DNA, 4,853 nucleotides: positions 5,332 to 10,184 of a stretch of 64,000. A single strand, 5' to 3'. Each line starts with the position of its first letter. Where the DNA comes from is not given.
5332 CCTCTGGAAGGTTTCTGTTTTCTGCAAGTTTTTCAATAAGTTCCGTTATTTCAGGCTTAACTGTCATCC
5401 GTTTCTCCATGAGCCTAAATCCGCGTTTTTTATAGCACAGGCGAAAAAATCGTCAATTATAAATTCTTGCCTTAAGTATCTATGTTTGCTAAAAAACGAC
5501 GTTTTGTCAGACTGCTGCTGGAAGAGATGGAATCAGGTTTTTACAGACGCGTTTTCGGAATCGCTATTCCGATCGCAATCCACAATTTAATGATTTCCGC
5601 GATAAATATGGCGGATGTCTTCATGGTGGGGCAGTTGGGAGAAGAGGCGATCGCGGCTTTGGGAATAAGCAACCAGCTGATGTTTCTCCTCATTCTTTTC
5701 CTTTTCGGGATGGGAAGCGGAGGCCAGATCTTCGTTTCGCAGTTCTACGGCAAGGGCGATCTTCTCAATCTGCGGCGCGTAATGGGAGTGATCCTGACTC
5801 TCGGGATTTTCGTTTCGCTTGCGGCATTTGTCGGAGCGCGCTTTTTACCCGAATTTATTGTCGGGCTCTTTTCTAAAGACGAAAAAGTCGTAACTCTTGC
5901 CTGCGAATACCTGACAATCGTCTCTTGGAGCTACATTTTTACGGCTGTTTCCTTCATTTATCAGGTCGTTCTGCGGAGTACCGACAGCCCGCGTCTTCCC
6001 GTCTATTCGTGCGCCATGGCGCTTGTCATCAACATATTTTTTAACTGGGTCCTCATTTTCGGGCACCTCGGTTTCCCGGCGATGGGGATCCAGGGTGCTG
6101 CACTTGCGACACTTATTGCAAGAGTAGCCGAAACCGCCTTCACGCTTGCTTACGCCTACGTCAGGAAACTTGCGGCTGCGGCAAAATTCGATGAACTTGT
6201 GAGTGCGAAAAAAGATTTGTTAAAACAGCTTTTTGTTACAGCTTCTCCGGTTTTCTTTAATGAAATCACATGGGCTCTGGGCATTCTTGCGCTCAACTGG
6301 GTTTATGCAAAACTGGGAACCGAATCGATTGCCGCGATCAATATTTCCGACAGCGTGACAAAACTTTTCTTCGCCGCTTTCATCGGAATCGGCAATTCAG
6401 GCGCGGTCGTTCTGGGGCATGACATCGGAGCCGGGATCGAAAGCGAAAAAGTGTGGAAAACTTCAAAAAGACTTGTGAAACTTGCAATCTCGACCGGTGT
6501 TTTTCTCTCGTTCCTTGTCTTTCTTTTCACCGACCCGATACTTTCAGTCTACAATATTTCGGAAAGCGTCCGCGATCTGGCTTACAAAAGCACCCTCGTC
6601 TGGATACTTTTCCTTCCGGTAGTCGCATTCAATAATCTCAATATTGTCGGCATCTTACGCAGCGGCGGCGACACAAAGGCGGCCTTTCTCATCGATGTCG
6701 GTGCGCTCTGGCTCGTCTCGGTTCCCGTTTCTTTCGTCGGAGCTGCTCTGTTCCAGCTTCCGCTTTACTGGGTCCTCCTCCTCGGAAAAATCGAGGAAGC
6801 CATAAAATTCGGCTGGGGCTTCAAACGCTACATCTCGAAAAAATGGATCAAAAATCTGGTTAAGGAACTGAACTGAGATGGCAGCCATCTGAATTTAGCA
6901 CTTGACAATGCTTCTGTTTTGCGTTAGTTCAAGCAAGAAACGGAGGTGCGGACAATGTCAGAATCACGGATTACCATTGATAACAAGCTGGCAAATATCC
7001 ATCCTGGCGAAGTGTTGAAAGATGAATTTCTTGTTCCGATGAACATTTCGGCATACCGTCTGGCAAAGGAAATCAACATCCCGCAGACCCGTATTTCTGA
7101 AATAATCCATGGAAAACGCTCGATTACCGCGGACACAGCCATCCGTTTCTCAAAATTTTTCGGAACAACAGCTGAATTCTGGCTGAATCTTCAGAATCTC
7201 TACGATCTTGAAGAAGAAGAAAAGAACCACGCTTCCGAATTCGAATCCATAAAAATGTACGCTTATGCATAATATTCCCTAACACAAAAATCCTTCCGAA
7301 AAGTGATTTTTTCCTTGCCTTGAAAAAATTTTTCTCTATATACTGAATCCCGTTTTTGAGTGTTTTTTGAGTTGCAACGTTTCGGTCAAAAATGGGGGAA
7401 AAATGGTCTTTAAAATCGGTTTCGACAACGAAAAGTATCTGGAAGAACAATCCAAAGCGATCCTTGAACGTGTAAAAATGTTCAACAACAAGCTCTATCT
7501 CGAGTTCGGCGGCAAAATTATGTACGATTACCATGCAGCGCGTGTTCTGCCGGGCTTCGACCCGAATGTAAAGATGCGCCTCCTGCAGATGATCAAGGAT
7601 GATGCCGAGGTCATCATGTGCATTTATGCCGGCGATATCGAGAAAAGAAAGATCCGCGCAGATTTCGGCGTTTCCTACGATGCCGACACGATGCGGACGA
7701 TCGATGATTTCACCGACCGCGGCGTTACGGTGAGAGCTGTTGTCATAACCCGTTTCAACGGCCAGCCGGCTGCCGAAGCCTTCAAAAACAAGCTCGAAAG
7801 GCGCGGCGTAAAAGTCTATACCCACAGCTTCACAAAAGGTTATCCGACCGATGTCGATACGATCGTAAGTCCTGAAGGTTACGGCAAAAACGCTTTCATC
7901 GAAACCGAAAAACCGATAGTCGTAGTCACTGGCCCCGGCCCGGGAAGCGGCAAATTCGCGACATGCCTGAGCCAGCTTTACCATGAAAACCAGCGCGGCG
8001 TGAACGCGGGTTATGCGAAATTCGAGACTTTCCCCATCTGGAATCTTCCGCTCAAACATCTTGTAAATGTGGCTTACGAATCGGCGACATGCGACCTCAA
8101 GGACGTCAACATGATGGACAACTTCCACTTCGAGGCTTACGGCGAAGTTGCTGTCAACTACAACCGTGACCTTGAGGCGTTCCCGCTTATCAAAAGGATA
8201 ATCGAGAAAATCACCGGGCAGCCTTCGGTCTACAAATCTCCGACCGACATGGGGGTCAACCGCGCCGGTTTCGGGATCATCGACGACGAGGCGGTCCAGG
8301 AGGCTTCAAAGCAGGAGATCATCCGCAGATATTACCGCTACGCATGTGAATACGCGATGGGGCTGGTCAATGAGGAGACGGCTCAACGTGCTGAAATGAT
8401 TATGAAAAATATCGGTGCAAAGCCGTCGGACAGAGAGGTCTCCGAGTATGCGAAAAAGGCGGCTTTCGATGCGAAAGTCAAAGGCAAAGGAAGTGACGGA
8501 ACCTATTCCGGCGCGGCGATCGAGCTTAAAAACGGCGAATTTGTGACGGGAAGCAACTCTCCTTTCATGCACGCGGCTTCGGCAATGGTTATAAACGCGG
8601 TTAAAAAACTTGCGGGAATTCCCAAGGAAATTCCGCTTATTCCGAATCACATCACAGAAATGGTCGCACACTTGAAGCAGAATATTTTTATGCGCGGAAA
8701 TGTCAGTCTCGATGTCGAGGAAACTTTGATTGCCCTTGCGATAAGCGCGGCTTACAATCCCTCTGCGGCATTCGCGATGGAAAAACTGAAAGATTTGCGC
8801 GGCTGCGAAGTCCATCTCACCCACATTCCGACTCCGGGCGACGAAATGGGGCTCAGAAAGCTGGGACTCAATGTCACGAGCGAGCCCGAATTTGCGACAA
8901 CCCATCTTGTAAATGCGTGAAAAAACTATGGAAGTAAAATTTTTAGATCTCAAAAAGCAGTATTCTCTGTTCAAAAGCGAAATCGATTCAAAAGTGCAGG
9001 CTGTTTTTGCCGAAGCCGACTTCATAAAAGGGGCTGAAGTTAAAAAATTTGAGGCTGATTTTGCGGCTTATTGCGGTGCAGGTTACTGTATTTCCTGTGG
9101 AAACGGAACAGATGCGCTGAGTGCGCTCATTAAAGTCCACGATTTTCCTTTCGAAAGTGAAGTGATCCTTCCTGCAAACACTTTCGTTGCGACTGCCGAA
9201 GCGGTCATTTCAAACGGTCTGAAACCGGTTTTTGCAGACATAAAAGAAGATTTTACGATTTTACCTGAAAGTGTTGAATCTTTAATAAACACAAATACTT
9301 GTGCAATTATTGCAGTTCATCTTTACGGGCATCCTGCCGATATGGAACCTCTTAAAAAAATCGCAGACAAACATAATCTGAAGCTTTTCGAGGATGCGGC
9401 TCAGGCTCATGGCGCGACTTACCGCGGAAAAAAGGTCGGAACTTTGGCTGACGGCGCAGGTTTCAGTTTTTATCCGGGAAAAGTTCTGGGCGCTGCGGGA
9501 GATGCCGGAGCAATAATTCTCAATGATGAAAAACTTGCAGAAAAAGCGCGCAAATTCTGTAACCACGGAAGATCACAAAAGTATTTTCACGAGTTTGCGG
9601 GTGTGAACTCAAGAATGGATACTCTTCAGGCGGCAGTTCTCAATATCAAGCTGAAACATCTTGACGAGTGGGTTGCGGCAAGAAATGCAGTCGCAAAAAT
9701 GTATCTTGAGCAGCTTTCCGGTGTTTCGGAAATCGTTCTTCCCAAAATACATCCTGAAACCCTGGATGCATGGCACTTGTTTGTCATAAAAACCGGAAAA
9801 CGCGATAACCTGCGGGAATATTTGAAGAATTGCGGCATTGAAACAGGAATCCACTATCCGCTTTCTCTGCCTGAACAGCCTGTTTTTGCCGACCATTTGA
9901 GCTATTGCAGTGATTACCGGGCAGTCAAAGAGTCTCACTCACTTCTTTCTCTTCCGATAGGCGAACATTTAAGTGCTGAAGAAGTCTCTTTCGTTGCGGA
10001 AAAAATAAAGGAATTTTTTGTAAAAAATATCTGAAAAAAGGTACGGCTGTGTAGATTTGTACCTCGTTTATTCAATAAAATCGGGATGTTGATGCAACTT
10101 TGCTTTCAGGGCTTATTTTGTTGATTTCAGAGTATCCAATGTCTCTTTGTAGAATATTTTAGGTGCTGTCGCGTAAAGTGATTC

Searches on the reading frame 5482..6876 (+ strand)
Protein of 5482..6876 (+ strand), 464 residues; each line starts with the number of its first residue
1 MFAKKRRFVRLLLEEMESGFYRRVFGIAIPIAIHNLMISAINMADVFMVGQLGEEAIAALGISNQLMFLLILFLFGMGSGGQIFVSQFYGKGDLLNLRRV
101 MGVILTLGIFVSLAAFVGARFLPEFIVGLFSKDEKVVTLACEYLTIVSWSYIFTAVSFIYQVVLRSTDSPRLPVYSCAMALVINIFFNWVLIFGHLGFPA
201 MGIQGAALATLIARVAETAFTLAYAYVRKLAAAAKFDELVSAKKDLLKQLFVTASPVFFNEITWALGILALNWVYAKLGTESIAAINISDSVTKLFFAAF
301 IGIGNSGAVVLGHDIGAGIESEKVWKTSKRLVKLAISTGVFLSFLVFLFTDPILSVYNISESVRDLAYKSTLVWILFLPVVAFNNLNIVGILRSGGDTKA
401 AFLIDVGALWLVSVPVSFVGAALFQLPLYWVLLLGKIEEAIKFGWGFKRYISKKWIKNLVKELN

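Call 50: search_protein_families(library=pfam, proteins=[window:5482-6876:+], max_evalue=0.00001)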
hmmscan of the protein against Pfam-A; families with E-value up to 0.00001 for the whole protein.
window:5482-6876:+ (464 aa): 1 family
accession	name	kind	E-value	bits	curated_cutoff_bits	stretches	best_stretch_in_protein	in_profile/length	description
PF01554.23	MatE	-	4.5e-54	182.9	24.9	2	30-190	1-161/161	MatE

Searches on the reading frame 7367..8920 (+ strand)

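Call 50: search_protein_families(library=pfam, proteins=[window:7367-8920:+], max_evalue=0.00001)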
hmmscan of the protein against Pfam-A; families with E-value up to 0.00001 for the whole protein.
window:7367-8920:+ (517 aa): 2 families
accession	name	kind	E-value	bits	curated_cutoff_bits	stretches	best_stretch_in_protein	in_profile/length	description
PF08903.17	DUF1846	-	3e-169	562.6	27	1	17-349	1-332/333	Domain of unknown function DUF1846, N-terminal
PF20921.3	DUF1846_C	-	1.1e-49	168.6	27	1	355-514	2-152/153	Domain of unknown function DUF1846, C-terminal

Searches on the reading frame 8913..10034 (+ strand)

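Call 50: search_protein_families(library=pfam, proteins=[window:8913-10034:+], max_evalue=0.00001)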
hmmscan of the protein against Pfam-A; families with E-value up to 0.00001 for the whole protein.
window:8913-10034:+ (373 aa): 1 family
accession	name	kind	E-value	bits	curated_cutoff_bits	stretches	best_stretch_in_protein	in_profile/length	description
PF01041.23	DegT_DnrJ_EryC1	-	2.7e-108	362.8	19.8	1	22-365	5-359/360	DegT/DnrJ/EryC1/StrS aminotransferase family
